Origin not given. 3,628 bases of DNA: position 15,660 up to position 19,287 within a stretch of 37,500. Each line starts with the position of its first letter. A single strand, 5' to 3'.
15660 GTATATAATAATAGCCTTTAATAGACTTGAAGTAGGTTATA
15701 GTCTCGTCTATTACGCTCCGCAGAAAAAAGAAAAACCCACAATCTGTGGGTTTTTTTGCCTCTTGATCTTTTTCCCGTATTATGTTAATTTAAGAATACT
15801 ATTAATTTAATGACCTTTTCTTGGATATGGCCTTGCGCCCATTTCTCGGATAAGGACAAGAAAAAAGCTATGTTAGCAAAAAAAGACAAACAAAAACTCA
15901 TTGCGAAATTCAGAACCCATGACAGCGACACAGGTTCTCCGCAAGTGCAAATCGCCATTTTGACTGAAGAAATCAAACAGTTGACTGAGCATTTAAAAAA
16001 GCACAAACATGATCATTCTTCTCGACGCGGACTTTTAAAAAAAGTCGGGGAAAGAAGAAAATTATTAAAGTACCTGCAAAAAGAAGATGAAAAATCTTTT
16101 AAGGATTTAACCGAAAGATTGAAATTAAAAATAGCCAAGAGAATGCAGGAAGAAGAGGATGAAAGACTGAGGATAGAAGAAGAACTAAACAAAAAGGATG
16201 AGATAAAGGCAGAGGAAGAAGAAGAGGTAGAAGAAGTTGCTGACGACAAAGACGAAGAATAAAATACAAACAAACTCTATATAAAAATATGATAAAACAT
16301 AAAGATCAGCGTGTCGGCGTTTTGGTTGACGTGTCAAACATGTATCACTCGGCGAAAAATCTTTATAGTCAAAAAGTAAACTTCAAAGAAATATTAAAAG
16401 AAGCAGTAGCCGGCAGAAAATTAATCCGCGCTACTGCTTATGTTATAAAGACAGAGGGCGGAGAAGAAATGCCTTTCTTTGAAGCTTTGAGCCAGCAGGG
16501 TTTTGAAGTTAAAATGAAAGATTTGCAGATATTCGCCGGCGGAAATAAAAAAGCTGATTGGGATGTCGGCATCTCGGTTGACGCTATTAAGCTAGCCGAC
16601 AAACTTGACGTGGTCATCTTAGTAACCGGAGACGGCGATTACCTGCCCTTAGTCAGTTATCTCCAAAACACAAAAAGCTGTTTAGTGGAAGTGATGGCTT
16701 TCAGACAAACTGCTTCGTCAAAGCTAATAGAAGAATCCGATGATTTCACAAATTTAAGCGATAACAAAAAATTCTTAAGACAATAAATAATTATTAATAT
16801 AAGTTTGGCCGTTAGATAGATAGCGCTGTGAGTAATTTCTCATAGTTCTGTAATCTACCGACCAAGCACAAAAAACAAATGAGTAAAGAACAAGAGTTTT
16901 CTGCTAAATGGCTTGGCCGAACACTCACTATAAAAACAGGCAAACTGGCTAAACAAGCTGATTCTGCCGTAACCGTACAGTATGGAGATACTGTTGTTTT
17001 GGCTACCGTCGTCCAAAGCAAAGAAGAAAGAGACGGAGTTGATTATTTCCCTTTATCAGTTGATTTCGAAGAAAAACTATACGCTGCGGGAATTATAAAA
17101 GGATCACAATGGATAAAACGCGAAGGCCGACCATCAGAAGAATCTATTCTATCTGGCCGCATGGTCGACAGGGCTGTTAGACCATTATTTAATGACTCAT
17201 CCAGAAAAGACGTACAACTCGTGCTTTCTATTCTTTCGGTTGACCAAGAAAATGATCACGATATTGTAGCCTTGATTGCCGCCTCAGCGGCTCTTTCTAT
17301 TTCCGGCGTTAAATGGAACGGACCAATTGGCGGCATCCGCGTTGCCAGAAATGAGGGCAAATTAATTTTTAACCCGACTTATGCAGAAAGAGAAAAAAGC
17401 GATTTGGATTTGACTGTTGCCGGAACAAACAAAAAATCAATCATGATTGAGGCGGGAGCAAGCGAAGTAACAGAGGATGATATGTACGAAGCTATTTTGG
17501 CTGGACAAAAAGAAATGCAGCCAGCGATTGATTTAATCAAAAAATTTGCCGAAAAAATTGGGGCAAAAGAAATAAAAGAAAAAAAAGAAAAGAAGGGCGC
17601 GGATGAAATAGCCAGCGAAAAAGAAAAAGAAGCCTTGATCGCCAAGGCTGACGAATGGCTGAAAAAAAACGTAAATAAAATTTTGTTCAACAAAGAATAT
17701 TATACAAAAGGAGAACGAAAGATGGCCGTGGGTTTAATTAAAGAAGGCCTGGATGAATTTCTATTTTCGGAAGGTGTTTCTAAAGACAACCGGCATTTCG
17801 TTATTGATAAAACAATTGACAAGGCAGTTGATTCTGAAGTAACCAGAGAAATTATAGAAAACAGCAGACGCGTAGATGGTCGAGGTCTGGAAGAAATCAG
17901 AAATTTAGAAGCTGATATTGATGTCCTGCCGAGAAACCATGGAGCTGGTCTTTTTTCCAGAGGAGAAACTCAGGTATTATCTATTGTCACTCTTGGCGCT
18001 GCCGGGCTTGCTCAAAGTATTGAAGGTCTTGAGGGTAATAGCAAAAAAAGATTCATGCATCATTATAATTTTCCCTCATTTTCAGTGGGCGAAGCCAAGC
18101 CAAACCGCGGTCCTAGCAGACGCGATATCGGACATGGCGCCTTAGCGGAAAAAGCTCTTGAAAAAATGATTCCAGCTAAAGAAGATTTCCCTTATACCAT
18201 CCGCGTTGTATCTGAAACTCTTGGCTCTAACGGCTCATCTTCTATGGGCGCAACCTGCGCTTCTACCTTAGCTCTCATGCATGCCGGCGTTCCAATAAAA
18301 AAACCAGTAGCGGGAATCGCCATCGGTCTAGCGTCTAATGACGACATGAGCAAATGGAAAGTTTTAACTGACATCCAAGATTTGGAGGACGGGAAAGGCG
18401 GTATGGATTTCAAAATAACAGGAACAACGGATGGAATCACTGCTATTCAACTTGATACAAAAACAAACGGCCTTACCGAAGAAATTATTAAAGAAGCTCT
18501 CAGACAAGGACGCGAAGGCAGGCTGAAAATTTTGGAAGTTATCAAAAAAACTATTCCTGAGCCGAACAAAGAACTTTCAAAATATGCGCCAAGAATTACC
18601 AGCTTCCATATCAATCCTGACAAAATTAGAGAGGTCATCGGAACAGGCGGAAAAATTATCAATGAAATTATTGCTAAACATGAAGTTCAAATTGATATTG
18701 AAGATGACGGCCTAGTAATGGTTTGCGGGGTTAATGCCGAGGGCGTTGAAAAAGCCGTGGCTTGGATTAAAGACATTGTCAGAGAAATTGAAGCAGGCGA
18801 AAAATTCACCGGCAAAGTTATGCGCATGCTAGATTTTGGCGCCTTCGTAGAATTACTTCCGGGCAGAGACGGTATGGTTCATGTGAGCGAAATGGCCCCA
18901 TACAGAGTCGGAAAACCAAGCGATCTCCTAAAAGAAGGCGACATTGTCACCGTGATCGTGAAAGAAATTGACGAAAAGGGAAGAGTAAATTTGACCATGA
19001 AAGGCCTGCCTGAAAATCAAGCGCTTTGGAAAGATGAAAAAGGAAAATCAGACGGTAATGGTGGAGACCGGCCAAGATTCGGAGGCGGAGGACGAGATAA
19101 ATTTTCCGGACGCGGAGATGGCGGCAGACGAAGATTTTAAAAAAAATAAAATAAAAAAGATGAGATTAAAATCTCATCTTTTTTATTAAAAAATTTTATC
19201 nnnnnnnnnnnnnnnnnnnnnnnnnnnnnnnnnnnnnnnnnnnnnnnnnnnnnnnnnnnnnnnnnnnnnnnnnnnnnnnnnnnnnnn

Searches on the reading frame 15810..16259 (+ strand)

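Call 23: search_protein_families(library=pfam, proteins=[window:15810-16259:+], max_evalue=0.01)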
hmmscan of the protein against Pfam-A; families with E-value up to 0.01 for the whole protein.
window:15810-16259:+ (150 aa): 2 families
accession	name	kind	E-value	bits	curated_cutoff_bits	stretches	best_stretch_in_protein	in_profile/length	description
PF00312.27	Ribosomal_S15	-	2e-32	111.6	31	1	27-106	1-80/81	Ribosomal protein S15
PF11069.13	CFAP298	-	0.0018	19.1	27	1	7-67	4-63/97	Cilia- and flagella-associated protein 298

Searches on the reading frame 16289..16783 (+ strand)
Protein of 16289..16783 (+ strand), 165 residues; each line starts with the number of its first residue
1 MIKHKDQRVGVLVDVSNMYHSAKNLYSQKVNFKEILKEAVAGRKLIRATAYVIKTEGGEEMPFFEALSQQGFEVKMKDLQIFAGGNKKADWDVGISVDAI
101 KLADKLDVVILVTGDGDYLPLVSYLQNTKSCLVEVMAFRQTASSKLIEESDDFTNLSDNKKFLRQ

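Call 23: search_protein_families(library=pfam, proteins=[window:16289-16783:+], max_evalue=0.01)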
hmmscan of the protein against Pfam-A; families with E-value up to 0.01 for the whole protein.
window:16289-16783:+ (165 aa): 1 family
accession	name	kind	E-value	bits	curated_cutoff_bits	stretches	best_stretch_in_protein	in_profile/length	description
PF01936.24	NYN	-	1.8e-32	113.3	24.2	1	8-156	1-144/145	NYN domain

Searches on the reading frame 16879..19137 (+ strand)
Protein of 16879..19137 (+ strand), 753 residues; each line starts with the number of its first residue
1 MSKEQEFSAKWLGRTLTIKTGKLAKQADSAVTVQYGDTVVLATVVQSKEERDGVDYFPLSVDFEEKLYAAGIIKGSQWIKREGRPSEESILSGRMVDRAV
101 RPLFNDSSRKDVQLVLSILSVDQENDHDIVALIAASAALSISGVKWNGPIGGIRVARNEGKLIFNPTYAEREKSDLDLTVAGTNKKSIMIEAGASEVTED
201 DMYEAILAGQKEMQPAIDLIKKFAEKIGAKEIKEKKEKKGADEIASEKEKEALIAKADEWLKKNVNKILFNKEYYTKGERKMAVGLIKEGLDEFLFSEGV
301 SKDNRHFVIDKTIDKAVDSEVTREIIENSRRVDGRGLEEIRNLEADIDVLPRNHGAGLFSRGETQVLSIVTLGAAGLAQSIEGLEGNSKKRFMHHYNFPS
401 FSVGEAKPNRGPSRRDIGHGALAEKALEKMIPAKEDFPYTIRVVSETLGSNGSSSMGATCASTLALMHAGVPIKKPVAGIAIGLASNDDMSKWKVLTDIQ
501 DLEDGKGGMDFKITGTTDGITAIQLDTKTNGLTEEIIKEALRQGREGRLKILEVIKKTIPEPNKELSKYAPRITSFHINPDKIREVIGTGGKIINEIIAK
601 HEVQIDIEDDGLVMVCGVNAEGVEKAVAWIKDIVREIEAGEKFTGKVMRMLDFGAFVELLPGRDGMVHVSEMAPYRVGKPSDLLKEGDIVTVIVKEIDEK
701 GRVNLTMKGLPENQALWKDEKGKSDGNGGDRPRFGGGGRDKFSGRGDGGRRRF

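Call 23: search_protein_families(library=pfam, proteins=[window:16879-19137:+], max_evalue=0.01)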
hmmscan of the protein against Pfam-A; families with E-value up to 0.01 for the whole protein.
window:16879-19137:+ (753 aa): 4 families
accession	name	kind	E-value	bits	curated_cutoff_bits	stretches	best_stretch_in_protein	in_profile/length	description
PF01138.27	RNase_PH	-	4.5e-51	173.1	25.5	2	14-144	3-129/130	3' exoribonuclease family, domain 1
PF03725.20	RNase_PH_C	-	3.2e-20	72.3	20.8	2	148-211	1-66/67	3' exoribonuclease family, domain 2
PF00575.29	S1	-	7.6e-15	55.5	22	1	637-708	2-74/74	S1 RNA binding domain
PF00013.35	KH_1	-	7.2e-10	38.9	21.5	1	574-631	2-65/66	KH domain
